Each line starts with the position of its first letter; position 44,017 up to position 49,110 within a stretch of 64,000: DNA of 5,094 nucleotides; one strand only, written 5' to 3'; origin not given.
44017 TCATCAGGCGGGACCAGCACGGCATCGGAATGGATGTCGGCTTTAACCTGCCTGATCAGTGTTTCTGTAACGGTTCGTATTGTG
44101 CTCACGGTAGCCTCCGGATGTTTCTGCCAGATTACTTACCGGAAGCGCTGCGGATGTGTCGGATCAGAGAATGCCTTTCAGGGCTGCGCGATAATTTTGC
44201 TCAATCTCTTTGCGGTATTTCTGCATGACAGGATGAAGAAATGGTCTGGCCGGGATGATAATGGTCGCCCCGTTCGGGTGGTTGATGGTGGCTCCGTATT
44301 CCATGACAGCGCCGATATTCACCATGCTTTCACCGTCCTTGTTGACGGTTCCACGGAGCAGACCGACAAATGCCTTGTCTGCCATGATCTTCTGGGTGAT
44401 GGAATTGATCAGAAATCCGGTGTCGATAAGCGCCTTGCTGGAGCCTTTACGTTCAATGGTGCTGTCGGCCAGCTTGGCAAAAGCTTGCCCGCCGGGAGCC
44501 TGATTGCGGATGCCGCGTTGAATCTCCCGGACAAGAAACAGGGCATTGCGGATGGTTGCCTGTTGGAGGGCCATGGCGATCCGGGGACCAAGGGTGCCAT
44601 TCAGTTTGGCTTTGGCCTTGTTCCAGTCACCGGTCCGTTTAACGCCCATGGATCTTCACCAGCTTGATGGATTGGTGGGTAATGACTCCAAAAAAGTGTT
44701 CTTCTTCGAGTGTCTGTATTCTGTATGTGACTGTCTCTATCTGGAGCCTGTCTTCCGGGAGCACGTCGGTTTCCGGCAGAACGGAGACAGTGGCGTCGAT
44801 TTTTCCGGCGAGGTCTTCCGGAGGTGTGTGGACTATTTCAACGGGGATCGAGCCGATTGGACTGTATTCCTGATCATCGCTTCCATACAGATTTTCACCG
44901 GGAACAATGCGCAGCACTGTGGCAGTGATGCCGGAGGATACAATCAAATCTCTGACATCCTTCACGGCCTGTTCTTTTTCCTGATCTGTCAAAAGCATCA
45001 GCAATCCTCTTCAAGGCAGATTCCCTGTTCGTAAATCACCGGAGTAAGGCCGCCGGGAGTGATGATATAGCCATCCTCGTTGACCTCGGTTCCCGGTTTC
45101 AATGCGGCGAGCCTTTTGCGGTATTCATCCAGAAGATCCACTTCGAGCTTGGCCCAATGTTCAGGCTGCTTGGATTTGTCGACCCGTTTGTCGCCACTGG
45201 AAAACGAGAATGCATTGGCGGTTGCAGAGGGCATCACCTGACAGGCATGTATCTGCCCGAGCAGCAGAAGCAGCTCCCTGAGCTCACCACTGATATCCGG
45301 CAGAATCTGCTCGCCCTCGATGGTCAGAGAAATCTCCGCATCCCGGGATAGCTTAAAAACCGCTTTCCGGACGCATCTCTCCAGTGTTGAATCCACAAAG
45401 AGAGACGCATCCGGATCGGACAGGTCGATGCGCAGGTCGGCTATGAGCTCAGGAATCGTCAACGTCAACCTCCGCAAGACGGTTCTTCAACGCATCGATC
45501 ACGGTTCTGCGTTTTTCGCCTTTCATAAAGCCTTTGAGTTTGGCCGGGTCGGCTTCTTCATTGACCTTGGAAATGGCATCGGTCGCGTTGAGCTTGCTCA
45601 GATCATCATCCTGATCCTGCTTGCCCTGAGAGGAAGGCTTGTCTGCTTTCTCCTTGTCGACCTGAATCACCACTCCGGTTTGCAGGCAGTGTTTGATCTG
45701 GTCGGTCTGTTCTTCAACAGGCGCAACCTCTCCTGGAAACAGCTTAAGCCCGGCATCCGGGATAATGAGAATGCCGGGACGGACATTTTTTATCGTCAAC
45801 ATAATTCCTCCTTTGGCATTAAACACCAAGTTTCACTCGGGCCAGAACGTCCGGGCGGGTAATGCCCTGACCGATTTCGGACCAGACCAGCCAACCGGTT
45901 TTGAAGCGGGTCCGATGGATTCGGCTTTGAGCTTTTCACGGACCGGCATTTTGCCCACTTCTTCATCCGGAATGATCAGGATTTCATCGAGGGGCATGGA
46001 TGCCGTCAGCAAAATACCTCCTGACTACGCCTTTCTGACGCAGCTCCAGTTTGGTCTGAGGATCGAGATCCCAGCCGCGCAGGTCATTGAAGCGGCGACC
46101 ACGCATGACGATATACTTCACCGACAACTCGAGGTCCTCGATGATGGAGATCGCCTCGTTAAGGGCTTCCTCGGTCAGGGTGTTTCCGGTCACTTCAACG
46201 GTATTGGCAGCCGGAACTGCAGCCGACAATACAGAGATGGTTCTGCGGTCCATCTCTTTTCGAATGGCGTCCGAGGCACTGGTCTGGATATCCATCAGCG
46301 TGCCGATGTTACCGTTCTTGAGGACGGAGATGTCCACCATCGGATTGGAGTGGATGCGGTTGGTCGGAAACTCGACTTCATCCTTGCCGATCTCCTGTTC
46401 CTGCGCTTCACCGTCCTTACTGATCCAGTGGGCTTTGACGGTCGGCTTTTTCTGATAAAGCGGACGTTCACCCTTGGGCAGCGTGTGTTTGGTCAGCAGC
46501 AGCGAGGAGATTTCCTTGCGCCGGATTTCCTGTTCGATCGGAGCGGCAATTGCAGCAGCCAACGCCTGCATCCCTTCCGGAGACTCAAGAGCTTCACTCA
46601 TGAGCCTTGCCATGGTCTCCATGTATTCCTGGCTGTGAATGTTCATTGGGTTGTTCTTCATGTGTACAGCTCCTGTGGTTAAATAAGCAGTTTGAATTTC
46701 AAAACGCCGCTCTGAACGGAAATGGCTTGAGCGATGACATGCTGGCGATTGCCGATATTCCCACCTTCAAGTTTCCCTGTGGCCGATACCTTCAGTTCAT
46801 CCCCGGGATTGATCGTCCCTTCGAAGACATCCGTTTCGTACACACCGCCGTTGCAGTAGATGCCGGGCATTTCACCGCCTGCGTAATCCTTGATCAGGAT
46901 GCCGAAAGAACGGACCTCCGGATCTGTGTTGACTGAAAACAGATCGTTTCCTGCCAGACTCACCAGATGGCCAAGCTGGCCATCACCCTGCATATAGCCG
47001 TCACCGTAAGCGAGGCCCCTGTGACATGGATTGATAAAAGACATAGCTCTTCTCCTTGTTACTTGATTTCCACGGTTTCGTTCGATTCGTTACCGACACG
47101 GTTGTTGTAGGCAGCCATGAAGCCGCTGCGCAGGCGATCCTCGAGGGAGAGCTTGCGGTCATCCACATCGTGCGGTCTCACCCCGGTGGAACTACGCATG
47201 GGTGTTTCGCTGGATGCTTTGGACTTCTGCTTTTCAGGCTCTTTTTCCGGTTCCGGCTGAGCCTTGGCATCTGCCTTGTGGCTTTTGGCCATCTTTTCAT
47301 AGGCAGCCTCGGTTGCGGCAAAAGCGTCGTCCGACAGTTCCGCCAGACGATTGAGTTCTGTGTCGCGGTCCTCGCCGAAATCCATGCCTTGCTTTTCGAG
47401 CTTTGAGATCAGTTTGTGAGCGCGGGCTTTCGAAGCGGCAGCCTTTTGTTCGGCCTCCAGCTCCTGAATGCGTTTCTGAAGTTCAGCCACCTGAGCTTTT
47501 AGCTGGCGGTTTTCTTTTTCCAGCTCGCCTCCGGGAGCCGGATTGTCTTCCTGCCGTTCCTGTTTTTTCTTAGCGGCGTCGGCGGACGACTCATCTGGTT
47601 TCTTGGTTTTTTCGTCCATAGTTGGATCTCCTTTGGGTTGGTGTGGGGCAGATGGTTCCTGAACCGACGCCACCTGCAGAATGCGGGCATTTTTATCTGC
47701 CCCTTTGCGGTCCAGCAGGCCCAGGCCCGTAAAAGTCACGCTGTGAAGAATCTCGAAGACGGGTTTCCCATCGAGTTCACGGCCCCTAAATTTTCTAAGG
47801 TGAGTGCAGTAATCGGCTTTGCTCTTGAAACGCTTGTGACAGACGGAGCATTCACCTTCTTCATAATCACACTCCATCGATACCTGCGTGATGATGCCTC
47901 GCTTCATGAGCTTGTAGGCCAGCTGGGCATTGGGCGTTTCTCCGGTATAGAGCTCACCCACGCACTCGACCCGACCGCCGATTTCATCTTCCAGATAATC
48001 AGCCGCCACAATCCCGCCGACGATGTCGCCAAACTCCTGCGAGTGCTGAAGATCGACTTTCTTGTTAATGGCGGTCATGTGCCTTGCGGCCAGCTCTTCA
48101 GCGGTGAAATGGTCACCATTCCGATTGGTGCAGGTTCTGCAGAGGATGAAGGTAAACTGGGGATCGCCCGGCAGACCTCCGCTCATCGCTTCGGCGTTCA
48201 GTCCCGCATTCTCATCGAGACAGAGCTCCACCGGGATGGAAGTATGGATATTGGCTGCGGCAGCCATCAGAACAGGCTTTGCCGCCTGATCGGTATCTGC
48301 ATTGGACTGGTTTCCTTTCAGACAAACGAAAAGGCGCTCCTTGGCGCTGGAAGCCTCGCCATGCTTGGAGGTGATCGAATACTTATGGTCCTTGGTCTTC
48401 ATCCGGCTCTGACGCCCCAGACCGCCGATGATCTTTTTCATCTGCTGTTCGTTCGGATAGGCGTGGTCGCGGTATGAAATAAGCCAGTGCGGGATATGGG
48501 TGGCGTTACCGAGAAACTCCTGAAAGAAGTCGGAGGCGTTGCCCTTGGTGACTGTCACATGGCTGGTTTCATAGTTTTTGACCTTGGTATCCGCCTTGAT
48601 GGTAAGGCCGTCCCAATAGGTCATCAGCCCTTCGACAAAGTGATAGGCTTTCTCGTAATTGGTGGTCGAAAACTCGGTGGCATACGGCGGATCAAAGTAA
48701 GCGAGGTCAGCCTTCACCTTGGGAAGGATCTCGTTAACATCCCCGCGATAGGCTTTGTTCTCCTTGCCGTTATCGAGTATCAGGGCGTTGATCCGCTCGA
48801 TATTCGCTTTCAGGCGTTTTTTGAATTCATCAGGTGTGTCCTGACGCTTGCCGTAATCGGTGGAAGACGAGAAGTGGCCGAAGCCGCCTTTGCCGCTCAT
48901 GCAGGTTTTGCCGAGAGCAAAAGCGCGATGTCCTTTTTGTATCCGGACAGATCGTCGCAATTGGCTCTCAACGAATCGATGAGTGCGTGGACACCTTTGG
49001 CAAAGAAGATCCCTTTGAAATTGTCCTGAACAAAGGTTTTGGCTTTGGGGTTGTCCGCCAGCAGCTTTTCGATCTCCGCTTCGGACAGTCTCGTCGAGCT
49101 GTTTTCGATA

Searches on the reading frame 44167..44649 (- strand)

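Call 39: search_protein_families(library=phrogs, proteins=[window:44167-44649:-], max_evalue=0.001)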
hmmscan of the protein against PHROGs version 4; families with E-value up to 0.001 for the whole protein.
window:44167-44649:- (161 aa): 3 families
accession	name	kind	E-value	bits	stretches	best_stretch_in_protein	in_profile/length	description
phrog_222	-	connector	2e-32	113.9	3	92-161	136-200/276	tail completion or Neck1 protein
phrog_26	-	connector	1.5e-15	58.5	1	28-159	106-232/321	tail completion or Neck1 protein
phrog_5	-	connector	2.1e-07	32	1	51-160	134-208/239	tail completion or Neck1 protein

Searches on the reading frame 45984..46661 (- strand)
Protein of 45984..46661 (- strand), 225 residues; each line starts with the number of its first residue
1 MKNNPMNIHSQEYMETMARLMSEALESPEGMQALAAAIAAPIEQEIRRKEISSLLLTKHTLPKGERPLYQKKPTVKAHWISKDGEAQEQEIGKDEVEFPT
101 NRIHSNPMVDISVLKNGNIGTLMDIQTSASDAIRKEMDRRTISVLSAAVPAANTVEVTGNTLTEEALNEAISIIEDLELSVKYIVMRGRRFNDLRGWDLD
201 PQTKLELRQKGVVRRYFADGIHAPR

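Call 19: search_protein_families(library=pfam, proteins=[window:45987-46661:-], max_evalue=0.001)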
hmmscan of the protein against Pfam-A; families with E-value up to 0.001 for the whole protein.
window:45987-46661:- (225 aa): 0 families

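Call 39: search_protein_families(library=phrogs, proteins=[window:45987-46661:-], max_evalue=0.001)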
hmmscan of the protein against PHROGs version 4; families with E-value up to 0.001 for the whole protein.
window:45987-46661:- (225 aa): 2 families
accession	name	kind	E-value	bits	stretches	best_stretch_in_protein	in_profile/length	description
phrog_2522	-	head and packaging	3.1e-70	237.8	1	3-217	29-248/318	major head protein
phrog_16565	-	unknown function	1.1e-07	32.5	1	19-159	34-178/312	-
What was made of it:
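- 45984..46661 (-): Truncated major capsid protein gene (225 aa, against 287 aa in relatives). phrog_2522 major head protein, E 3e-70, covering only profile positions 29-248 of 318 (call 39).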

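Call 42: find_related_loci(query=window:45987-46661:-, collection=viral_contigs, flank=3000)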
Query window:45987-46661:- (225 aa) in viral_contigs; peptide patterns used: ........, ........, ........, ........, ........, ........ (x = any residue, [..] = any of these).
125 stretches matched a pattern; 107 encode a relative of the query (tblastn E <= 1e-3); the best 80 are kept; 80 distinct loci.
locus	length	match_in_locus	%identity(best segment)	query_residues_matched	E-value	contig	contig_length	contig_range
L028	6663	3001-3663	97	1-221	4e-144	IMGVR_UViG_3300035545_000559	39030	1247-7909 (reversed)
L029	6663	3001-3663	97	1-221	4e-144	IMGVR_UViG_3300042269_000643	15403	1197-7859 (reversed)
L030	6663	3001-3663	97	1-221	4e-144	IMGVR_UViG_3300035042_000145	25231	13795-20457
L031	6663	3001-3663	97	1-221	4e-144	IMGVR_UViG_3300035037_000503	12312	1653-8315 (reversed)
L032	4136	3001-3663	97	1-221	2e-145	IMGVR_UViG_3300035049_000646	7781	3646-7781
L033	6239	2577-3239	97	1-221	4e-144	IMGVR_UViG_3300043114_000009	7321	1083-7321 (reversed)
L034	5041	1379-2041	97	1-221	1e-144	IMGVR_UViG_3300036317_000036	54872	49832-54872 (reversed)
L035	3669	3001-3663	97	1-221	9e-146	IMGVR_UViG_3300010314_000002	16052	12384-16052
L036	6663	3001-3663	97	1-221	2e-143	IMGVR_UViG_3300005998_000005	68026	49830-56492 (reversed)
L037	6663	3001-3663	96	1-221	2e-143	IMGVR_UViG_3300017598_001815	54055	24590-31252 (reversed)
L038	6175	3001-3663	97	1-221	1e-143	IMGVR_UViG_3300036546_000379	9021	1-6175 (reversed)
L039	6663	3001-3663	97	1-221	1e-143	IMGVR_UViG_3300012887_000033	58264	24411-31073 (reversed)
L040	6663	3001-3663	97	1-221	1e-143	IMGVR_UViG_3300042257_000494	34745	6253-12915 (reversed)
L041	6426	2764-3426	96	1-221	4e-143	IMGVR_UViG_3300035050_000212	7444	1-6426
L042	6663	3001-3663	96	1-221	1e-142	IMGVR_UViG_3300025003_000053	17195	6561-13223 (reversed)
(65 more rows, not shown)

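Call 48: find_encoding_contigs(protein=window:45984-46661:-, flank=2000, max_places=10)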
Protein window:45984-46661:- (225 aa): 6 contigs read that carry it; 1 place shown.
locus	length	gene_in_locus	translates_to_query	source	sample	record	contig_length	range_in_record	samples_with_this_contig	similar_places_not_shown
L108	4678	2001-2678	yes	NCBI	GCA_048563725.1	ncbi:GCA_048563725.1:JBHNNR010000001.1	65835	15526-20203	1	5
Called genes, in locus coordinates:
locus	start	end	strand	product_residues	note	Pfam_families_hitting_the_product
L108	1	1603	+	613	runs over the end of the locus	PF02086:MethyltransfD12 (weak)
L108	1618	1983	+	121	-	-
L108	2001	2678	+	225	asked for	-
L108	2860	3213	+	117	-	-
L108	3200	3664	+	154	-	-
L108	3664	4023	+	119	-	-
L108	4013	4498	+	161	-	PF05069:Phage_tail_S (weak)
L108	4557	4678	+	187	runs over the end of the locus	-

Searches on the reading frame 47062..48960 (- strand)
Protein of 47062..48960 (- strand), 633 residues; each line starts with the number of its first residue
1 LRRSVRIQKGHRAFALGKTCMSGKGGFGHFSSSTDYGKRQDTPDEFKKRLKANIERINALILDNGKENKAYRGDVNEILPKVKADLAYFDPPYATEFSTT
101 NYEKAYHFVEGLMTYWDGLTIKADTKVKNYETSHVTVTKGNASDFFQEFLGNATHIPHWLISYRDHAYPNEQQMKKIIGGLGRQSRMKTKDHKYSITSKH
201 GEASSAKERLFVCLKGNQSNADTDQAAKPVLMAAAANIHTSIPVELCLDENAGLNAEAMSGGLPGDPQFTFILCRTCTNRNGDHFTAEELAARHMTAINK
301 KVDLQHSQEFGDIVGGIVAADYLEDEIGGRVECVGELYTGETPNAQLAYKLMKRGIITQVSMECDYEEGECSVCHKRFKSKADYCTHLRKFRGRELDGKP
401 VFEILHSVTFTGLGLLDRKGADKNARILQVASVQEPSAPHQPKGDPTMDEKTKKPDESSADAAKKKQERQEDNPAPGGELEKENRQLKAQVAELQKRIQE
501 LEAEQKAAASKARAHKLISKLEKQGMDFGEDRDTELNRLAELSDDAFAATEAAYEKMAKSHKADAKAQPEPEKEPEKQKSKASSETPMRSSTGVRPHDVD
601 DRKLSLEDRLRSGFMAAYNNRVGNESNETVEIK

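Call 19: search_protein_families(library=pfam, proteins=[window:47062-48960:-], max_evalue=0.001)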
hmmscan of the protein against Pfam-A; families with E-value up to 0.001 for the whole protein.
window:47062-48960:- (633 aa): 1 family
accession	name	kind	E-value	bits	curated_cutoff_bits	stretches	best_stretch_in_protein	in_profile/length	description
PF02086.21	MethyltransfD12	-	2.1e-07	31.4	22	1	14-150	111-239/253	D12 class N6 adenine-specific DNA methyltransferase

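Call 39: search_protein_families(library=phrogs, proteins=[window:47062-48960:-], max_evalue=0.001)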
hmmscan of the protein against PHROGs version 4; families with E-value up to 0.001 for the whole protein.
window:47062-48960:- (633 aa): 2 families
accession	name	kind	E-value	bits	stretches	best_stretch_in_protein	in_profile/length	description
phrog_27806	-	other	0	1013.2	1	14-632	176-796/798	DNA methyltransferase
phrog_56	-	other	5e-13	50.2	1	28-205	458-634/647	DNA methyltransferase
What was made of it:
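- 48915..48927 (-): Site of a 1-nt deletion (about 48921) that frameshifts the large DNA-methyltransferase-fusion head-module gene. The 633-aa ORF matches phrog_27806 only from profile position 176 (call 39).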
